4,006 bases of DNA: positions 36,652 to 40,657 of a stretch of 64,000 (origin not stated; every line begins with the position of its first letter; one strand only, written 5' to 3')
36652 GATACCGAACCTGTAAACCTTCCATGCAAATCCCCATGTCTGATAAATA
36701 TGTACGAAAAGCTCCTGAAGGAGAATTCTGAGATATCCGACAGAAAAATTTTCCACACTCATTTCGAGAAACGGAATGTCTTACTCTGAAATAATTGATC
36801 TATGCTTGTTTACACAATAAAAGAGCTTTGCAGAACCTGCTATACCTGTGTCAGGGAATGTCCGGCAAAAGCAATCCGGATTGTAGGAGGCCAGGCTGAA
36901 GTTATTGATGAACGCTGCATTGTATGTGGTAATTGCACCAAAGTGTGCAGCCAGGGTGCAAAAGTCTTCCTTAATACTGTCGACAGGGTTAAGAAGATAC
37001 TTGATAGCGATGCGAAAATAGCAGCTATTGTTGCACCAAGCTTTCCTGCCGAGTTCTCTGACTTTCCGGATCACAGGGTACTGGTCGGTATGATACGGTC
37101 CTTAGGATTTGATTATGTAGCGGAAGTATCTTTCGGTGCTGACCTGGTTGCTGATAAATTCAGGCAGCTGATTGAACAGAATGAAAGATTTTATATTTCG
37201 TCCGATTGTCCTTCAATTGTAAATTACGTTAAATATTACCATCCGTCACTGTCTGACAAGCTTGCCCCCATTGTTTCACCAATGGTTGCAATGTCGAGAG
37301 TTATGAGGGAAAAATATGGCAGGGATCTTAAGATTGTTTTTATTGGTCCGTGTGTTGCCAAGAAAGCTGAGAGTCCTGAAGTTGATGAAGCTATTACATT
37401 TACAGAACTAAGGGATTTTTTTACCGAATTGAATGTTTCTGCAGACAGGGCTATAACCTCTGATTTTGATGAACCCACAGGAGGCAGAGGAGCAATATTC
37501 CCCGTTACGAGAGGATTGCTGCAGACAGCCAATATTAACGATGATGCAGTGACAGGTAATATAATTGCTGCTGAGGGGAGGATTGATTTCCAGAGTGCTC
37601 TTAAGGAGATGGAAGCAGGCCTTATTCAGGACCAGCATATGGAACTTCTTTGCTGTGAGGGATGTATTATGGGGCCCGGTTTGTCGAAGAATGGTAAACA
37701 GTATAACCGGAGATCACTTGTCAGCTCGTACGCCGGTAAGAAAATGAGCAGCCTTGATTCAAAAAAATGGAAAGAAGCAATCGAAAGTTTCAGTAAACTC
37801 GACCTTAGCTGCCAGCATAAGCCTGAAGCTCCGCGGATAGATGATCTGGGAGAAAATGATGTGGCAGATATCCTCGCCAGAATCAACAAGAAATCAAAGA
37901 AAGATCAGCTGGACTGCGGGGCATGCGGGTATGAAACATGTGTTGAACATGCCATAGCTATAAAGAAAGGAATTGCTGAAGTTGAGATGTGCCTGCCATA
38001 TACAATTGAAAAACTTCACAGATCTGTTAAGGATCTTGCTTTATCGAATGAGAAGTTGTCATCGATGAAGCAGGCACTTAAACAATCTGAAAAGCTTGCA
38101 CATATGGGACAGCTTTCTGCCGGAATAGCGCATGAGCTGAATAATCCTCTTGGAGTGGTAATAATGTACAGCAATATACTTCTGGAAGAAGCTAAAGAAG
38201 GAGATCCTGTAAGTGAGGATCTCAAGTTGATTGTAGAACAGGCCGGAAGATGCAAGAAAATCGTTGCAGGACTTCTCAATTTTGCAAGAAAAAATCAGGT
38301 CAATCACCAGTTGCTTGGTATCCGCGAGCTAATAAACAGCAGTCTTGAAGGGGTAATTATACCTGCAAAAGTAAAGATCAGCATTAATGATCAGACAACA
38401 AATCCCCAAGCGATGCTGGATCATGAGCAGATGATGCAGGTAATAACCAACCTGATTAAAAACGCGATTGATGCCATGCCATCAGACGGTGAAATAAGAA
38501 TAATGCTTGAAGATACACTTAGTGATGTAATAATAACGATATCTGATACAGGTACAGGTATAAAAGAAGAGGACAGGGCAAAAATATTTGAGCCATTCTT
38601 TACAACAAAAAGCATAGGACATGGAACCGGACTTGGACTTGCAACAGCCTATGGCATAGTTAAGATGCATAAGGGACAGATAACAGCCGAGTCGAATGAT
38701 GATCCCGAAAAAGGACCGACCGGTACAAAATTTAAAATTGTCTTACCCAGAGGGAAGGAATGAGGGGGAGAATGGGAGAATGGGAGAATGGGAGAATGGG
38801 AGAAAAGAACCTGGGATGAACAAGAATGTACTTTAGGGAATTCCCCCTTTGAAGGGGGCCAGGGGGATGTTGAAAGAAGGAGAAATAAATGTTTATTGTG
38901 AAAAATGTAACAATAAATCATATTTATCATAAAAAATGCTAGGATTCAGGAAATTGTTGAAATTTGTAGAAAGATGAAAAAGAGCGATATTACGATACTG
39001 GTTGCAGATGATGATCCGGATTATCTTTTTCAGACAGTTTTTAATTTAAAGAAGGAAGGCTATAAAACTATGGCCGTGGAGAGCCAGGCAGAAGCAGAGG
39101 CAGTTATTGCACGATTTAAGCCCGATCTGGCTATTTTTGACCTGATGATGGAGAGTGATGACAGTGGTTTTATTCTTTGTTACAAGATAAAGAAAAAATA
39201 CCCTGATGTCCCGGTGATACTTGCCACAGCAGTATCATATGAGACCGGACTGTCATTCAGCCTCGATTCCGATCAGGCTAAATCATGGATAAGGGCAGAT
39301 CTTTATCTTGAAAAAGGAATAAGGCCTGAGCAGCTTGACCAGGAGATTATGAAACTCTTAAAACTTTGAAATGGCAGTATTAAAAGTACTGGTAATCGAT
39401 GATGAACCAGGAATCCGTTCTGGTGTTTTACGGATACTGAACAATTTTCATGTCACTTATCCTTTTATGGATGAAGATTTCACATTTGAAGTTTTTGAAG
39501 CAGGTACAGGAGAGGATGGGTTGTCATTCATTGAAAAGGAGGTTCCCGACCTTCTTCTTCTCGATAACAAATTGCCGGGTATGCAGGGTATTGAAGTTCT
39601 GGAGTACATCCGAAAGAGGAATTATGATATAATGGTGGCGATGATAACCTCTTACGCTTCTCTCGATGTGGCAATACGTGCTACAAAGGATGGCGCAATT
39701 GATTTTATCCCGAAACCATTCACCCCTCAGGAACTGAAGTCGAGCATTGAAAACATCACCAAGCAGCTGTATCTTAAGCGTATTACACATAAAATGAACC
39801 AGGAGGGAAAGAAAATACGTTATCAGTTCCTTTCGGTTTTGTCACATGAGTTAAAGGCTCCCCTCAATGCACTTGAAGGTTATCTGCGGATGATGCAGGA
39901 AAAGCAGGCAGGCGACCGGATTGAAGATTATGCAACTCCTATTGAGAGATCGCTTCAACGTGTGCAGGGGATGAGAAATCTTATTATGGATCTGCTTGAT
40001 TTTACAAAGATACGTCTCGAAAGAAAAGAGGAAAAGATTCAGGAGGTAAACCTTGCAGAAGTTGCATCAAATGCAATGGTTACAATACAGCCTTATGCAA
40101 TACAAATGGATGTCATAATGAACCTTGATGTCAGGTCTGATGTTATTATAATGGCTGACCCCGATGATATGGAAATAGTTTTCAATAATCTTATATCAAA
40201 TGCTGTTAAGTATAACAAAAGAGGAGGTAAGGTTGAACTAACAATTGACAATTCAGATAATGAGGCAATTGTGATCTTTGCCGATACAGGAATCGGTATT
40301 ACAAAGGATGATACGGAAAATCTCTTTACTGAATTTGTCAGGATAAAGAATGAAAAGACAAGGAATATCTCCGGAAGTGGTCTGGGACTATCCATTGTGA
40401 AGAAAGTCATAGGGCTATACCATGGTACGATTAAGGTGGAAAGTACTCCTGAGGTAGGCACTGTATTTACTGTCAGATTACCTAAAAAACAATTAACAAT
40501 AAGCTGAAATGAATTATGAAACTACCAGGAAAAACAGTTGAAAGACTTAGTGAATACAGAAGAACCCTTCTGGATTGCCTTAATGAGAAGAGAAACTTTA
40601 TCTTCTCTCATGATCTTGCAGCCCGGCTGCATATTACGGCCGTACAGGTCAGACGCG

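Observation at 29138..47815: Two different HydS-type sensory [FeFe]-hydrogenase paralogs flank one HydABC-type enzyme, with PP2C, a His-kinase relay, Rex and maturases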

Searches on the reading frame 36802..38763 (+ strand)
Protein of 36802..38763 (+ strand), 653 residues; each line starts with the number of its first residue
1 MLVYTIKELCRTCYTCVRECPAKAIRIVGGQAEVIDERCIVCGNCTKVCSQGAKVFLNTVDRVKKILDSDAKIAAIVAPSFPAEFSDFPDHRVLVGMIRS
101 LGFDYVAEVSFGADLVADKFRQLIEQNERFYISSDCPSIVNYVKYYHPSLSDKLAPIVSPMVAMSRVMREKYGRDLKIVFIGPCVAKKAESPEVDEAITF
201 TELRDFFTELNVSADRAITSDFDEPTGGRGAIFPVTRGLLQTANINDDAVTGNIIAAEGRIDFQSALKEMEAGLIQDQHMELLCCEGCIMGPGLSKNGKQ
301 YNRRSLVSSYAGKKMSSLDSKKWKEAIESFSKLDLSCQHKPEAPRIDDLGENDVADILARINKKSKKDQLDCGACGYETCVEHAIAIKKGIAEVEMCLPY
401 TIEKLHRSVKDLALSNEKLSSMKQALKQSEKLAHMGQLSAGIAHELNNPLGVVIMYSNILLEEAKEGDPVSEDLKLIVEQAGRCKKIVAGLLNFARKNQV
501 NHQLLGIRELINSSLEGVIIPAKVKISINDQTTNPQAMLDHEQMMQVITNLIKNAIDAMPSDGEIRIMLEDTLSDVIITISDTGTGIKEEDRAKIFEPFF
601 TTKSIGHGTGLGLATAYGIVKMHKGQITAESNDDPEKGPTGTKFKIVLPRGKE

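Call 3: search_protein_families(library=pfam, proteins=[window:36802-38763:+], max_evalue=0.01)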
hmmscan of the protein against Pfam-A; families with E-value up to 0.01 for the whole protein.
window:36802-38763:+ (653 aa): 14 families
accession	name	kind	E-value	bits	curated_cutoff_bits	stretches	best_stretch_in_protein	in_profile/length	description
PF02906.19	Fe_hyd_lg_C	-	1.6e-41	143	22.1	1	72-292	2-245/245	Iron only hydrogenase large subunit, C-terminal domain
PF02518.31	HATPase_c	-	5.6e-25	88.4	26.4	1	540-650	2-109/111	Histidine kinase-, DNA gyrase B-, and HSP90-like ATPase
PF00512.31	HisKA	-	1.3e-12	48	26.9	1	435-498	2-64/66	His Kinase A (phospho-acceptor) domain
PF04060.18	FeS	-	6.2e-08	32.7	23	1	369-399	3-33/33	Putative Fe-S cluster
PF13237.11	Fer4_10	-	2.4e-07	31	25.5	1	4-49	3-52/53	4Fe-4S dicluster domain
PF14501.12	HATPase_c_5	-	2.7e-06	27.7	22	1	542-634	4-93/102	GHKL domain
PF13187.11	Fer4_9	-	4.1e-06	27.2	27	1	10-53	2-51/52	4Fe-4S dicluster domain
PF00037.32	Fer4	-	7.7e-06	25.9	21.1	2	4-26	2-24/24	4Fe-4S binding domain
PF12838.12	Fer4_7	-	6.1e-05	23.9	27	1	10-53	2-52/52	4Fe-4S dicluster domain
PF13589.12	HATPase_c_3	-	0.00044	20.7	25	1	544-597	3-55/137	Histidine kinase-, DNA gyrase B-, and HSP90-like ATPase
PF12837.12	Fer4_6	-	0.00044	20.5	25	0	7-25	6-24/24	4Fe-4S binding domain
PF12797.12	Fer4_2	-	0.0064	16.8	24.5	0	36-50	7-21/22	4Fe-4S binding domain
PF13183.11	Fer4_8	-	0.0069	17.3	27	0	38-52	4-67/68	4Fe-4S dicluster domain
PF25160.1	LdpA_Fe-S-bd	-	0.0074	16.5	27.6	1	16-51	9-40/49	LdpA Fe-S cluster-binding domain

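Call 10: search_solved_structures(query=window:36802-38763:+, show_alignments=2)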
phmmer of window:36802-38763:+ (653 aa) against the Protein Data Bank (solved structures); distinct sequences matched with E-value up to 0.001: 100 (the best 60 are shown).
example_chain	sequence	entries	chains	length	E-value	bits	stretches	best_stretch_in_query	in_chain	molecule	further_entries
9jfj_A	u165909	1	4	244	2.3e-30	108.9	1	422-641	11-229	Sensor histidine kinase ZraS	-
5idj_A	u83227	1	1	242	1.9e-28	102.6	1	426-649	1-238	Histidine kinase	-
3d36_A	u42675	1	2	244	2.6e-24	88.9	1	428-639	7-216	Sporulation kinase B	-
8vc9_A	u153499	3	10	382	5.2e-24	87.9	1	394-632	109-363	Leptospira virulence regulator B (LvrB) | histidine kinase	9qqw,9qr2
3a0r_A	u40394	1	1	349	1e-23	87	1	421-633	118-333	Sensor protein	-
8a7f_A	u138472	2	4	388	6.6e-22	81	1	405-649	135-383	Putative Sensory box protein,Sensor protein FixL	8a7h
8a3u_A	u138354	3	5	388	6.6e-22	81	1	405-649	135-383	Putative Sensory box protein,Sensor protein FixL | Putative Sensory box protein,Putative Sensory box protein,Sensor protein FixL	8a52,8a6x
4gcz_A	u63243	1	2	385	1.8e-21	79.5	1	416-649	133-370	Blue-light photoreceptor, Sensor protein fixL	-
7p5h_A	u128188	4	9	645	1.2e-20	76.8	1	33-227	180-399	Fe-hydrogenase, subunit alpha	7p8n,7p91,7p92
4i5s_A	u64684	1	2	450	6.4e-19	71.1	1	431-649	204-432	Putative histidine kinase CovS; VicK-like protein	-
4jas_A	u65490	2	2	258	1.3e-18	70.1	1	436-649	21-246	Histidine kinase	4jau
8u4x_A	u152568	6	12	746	2.1e-18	69.4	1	420-632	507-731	histidine kinase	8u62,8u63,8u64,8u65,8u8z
5uht_A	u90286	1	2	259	6.1e-18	67.9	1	436-649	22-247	Sensor histidine kinase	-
2c2a_A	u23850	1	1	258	6.2e-18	67.9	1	436-649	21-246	SENSOR HISTIDINE KINASE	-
3dge_A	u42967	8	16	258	6.3e-18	67.9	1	436-649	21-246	Sensor protein | Histidine kinase | Sensor histidine kinase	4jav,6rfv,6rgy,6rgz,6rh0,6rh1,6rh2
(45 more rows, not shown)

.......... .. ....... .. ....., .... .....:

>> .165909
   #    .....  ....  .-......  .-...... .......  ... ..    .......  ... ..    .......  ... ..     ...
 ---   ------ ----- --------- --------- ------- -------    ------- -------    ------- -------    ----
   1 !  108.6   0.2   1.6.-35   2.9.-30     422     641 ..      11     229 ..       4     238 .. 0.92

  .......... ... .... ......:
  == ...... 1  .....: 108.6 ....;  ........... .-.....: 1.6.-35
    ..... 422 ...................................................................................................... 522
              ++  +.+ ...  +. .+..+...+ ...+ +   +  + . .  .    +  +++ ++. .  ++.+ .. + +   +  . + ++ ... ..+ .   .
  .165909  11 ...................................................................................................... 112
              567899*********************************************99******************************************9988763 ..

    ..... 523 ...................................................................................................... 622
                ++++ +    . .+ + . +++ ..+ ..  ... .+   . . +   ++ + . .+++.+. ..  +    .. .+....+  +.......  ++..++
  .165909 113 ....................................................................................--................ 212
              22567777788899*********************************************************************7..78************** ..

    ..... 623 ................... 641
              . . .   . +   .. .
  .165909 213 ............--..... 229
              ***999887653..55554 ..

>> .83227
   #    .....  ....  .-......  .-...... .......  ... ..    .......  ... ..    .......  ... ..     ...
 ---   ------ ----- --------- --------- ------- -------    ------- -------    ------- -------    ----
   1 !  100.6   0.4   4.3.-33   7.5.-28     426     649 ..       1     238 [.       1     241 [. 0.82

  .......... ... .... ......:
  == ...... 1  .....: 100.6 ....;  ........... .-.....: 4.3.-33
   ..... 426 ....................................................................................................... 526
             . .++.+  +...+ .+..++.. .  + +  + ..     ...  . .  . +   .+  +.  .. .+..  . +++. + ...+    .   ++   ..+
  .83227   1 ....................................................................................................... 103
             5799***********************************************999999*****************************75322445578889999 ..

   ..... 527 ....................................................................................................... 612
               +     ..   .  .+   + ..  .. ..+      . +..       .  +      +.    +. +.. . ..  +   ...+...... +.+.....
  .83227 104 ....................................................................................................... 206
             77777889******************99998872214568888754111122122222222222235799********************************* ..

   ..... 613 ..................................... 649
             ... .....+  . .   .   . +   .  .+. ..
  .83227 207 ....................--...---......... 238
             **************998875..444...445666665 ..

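Call 12: find_homologous_proteins(query=window:36802-38763:+, max_evalue=1e-20)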
Query window:36802-38763:+ (653 aa): 7796 proteins with E <= 1e-20 among 8000 candidates; the best 120 are listed.
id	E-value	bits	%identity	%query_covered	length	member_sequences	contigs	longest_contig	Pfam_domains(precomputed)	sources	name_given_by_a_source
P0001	0.0e+0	1464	100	100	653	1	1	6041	PF02906.20,PF04060.19,PF00037.33,PF02518.32,PF00512.32,PF13237.12,PF13187.12,PF14501.13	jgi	-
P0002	0.0e+0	1327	89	100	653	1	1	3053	PF02906.20,PF04060.19,PF00037.33,PF02518.32,PF00512.32,PF13237.12,PF13187.12,PF14501.13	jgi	jgi:iron only hydrogenase large subunit-like protein/nitrogen-specific signal transduction histidine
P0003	0.0e+0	1325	89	100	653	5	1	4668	PF02906.20,PF04060.19,PF00037.33,PF02518.32,PF00512.32,PF13237.12,PF13187.12,PF14501.13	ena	-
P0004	0.0e+0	1283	86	100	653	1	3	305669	PF02906.20,PF04060.19,PF00037.33,PF02518.32,PF00512.32,PF12838.13,PF13237.12,PF13187.12,PF14501.13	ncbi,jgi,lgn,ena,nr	ncbi:MAG TPA: [Fe-Fe] hydrogenase large subunit C-terminal domain-containing protein [Bacteroidales 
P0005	0.0e+0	1277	85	100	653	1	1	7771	PF02906.20,PF04060.19,PF00037.33,PF02518.32,PF00512.32,PF12838.13,PF13237.12,PF13187.12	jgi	jgi:two-component system NtrC family sensor kinase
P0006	0.0e+0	1277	85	100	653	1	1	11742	PF02906.20,PF04060.19,PF00037.33,PF02518.32,PF00512.32,PF12838.13,PF13237.12,PF13187.12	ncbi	-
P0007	0.0e+0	1275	85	100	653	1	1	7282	PF02906.20,PF04060.19,PF00037.33,PF02518.32,PF00512.32,PF13237.12,PF13187.12,PF14501.13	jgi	jgi:iron only hydrogenase large subunit-like protein/nitrogen-specific signal transduction histidine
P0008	0.0e+0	1273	85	100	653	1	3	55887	PF02906.20,PF04060.19,PF00037.33,PF02518.32,PF00512.32,PF13237.12,PF13187.12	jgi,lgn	jgi:iron only hydrogenase large subunit-like protein/nitrogen-specific signal transduction histidine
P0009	0.0e+0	1266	85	100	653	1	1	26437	PF02906.20,PF04060.19,PF00037.33,PF02518.32,PF00512.32,PF12838.13,PF13237.12,PF13187.12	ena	-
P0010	0.0e+0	1264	84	100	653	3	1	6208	PF02906.20,PF04060.19,PF00037.33,PF02518.32,PF00512.32,PF13237.12,PF13187.12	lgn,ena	-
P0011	0.0e+0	1258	84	100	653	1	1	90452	PF02906.20,PF04060.19,PF00037.33,PF02518.32,PF00512.32,PF13237.12,PF13187.12,PF14501.13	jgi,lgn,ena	-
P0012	0.0e+0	1255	84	100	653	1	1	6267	PF02906.20,PF04060.19,PF00037.33,PF02518.32,PF00512.32,PF13237.12,PF13187.12,PF14501.13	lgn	-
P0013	0.0e+0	1254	84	100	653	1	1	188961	PF02906.20,PF04060.19,PF00037.33,PF02518.32,PF00512.32,PF13237.12,PF13187.12,PF14501.13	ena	-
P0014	0.0e+0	1242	83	100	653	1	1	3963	PF02906.20,PF04060.19,PF00037.33,PF02518.32,PF00512.32,PF12838.13,PF13237.12,PF13187.12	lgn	-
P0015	0.0e+0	1242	83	100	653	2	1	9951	PF02906.20,PF04060.19,PF00037.33,PF02518.32,PF00512.32,PF13237.12,PF13187.12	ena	-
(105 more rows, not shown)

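Call 13: find_related_loci(query=window:36802-38763:+, collection=genome_contigs, flank=10000)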
Query window:36802-38763:+ (653 aa) in genome_contigs; peptide patterns used: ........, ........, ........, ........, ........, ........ (x = any residue, [..] = any of these).
286 stretches matched a pattern; 201 encode a relative of the query (tblastn E <= 1e-3); the best 80 are kept; 80 distinct loci.
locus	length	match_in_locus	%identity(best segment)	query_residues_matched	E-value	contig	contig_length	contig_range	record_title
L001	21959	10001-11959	86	1-653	0e+0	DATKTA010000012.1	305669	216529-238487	MAG TPA_asm: Bacteroidales bacterium isolate SMAG_U14069 k141_517169, whole genome shotgun sequence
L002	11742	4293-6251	85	1-653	0e+0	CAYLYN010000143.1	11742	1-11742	MAG TPA_asm: uncultured Rikenellaceae bacterium isolate SRP304446_co1_106 genome assembly, contig: NODE_3849_length_1174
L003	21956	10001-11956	83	1-652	0e+0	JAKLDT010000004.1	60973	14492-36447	MAG: Bacteroidetes bacterium isolate RA.bin116 RA.bin116_4, whole genome shotgun sequence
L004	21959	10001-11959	80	1-653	0e+0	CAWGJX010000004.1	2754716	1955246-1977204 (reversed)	MAG: uncultured Bacteroidales bacterium isolate MFD05705.bin.1.174 genome assembly, contig: contig_7445, whole genome sh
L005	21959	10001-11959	81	1-653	0e+0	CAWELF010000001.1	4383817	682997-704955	MAG: uncultured Bacteroidales bacterium isolate MFD05705.bin.2.50 genome assembly, contig: contig_20422, whole genome sh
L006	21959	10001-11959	80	1-653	0e+0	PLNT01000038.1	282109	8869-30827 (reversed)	MAG: Bacteroidales bacterium isolate fen_974 73.20120800_E1X.13_contig_1911, whole genome shotgun sequence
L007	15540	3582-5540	80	1-653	0e+0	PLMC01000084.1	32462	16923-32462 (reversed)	MAG: Bacteroidales bacterium isolate fen_982 73.20120800_E3S.3_contig_10631, whole genome shotgun sequence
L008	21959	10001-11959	79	1-653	0e+0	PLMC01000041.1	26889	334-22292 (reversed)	MAG: Bacteroidales bacterium isolate fen_982 73.20120800_E3S.3_contig_1341, whole genome shotgun sequence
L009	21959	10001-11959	80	1-653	0e+0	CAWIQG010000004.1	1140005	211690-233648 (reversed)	MAG: uncultured Bacteroidales bacterium isolate MFD01476.bin.1.83 genome assembly, contig: contig_54151, whole genome sh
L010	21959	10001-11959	80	1-653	0e+0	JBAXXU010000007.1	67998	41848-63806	MAG: Bacteroidota bacterium isolate ELA747 MAG747_7, whole genome shotgun sequence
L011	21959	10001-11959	80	1-653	0e+0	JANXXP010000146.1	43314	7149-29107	MAG: Bacteroidetes bacterium isolate GL140_3_metabat_15_sub GL140_3_k141_781012, whole genome shotgun sequence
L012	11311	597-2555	80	1-653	0e+0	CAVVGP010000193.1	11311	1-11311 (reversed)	MAG: uncultured Bacteroidales bacterium isolate MFD01188.bin.3.138 genome assembly, contig: contig_52724, whole genome s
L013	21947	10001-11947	79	1-649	0e+0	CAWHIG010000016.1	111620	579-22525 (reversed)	MAG: uncultured Bacteroidales bacterium isolate MFD01872.bin.3.201 genome assembly, contig: contig_88348, whole genome s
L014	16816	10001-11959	79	1-653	0e+0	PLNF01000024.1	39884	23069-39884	MAG: Bacteroidales bacterium isolate fen_976 73.20120800_E2D.36_contig_7666, whole genome shotgun sequence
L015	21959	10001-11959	79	1-653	0e+0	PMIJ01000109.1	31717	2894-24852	MAG: Bacteroidales bacterium isolate fen_957 73.20120600_E3D.48_contig_9160, whole genome shotgun sequence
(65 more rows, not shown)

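Call 35: search_protein_families(library=ncbifam, proteins=[window:36802-38763:+], max_evalue=0.001)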
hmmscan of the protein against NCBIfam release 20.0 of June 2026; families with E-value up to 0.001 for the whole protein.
window:36802-38763:+ (653 aa): 110 families (the best 25 are shown)
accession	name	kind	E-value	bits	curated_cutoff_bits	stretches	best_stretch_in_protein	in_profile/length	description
NF008468.0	PRK11360.1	equivalog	4.7e-55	187.1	646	1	420-651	381-609/616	two-component system sensor histidine kinase AtoS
TIGR04105.1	FeFe_hydrog_B1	subfamily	3.6e-48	164.4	450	1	16-296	166-460/462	monomeric [FeFe] hydrogenase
NF046020.1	HisKinCckABruc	equivalog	2.6e-47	161.2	1000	1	422-650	467-707/868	cell cycle histidine kinase CckA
NF010411.0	PRK13837.1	equivalog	5.4e-46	157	647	1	419-651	434-676/828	two-component system VirA-like sensor kinase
NF007688.0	PRK10364.1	equivalog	8.5e-46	156.6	479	1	421-650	226-451/460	two-component system sensor histidine kinase ZraS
NF046026.1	HisKinCckACaul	equivalog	1.7e-41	142.2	1000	1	421-650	288-532/678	cell cycle histidine kinase CckA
NF038348.1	T2SS_HK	subfamily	4.5e-35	121.1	450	2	478-649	405-572/574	histidine kinase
NF052574.1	HisKinEspCMyxo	equivalog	3.1e-34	118.2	1200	1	422-650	404-637/785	serine histidine kinase EspC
NF047497.1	HK_LIC_12097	equivalog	1.2e-32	113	500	1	429-649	144-365/367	LIC_12097 family sensor histidine kinase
NF047466.1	hybrid_RR_LvrB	exception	4.8e-32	111.6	500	1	421-633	138-364/377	hybrid histidine kinase/response regulator LvrB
NF010076.0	PRK13557.1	subfamily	1.4e-31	109.6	631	1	423-649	151-393/540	histidine kinase famiy protein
NF033792.0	ActS_PrrB_HisK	equivalog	5.5e-30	104.6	350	1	416-650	183-419/423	ActS/PrrB/RegB family redox-sensitive histidine kinase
NF033092.0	HK_WalK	equivalog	5.8e-30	104.4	725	1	439-649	376-593/594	cell wall metabolism sensor histidine kinase WalK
NF046044.1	PnpS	equivalog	6.8e-30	104.3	400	1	440-649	175-390/390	two-component system histidine kinase PnpS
NF040750.1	tetrathio_HK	equivalog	4.5e-29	101.3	750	1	405-641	308-549/555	tetrathionate respiration histidine kinase TtrS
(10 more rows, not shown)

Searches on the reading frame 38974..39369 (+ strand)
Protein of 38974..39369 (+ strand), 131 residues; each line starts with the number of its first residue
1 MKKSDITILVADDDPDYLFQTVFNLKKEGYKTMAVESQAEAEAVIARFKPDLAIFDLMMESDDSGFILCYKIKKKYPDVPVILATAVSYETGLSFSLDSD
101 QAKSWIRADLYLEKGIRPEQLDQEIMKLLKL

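Call 3: search_protein_families(library=pfam, proteins=[window:38974-39369:+], max_evalue=0.01)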
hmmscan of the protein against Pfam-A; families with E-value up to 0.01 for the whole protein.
window:38974-39369:+ (131 aa): 1 family
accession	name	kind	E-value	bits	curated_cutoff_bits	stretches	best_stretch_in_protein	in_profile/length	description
PF00072.30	Response_reg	-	2.1e-14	54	30.2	1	8-123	1-108/111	Response regulator receiver domain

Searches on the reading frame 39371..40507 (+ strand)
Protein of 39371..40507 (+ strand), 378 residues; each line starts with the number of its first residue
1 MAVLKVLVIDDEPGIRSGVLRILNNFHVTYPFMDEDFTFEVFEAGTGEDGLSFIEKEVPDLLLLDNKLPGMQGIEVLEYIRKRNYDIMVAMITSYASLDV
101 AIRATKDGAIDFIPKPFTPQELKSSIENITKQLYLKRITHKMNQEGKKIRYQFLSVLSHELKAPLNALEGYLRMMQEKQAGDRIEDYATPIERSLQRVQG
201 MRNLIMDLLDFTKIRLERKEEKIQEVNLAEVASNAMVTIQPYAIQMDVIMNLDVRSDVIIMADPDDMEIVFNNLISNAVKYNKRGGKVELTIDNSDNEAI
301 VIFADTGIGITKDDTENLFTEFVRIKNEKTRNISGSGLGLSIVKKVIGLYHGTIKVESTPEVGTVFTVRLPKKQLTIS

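Call 3: search_protein_families(library=pfam, proteins=[window:39371-40507:+], max_evalue=0.01)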
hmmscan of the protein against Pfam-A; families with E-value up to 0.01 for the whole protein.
window:39371-40507:+ (378 aa): 6 families
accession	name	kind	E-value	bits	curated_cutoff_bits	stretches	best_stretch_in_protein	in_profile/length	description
PF02518.31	HATPase_c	-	3.7e-28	98.6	26.4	1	263-373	2-110/111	Histidine kinase-, DNA gyrase B-, and HSP90-like ATPase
PF00072.30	Response_reg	-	3.2e-24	85.7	30.2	1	6-126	1-110/111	Response regulator receiver domain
PF00512.31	HisKA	-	6.2e-12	45.8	26.9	1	150-215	2-64/66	His Kinase A (phospho-acceptor) domain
PF14501.12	HATPase_c_5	-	2.2e-05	24.7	22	1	266-358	5-90/102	GHKL domain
PF21701.3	GLOD4_C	-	0.0062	17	27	0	230-271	18-57/66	Glyoxalasedomain-containing protein 4-like, C-terminal domain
PF13581.12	HATPase_c_2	-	0.0084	16.6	27.4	0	265-346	30-108/127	Histidine kinase-like ATPase domain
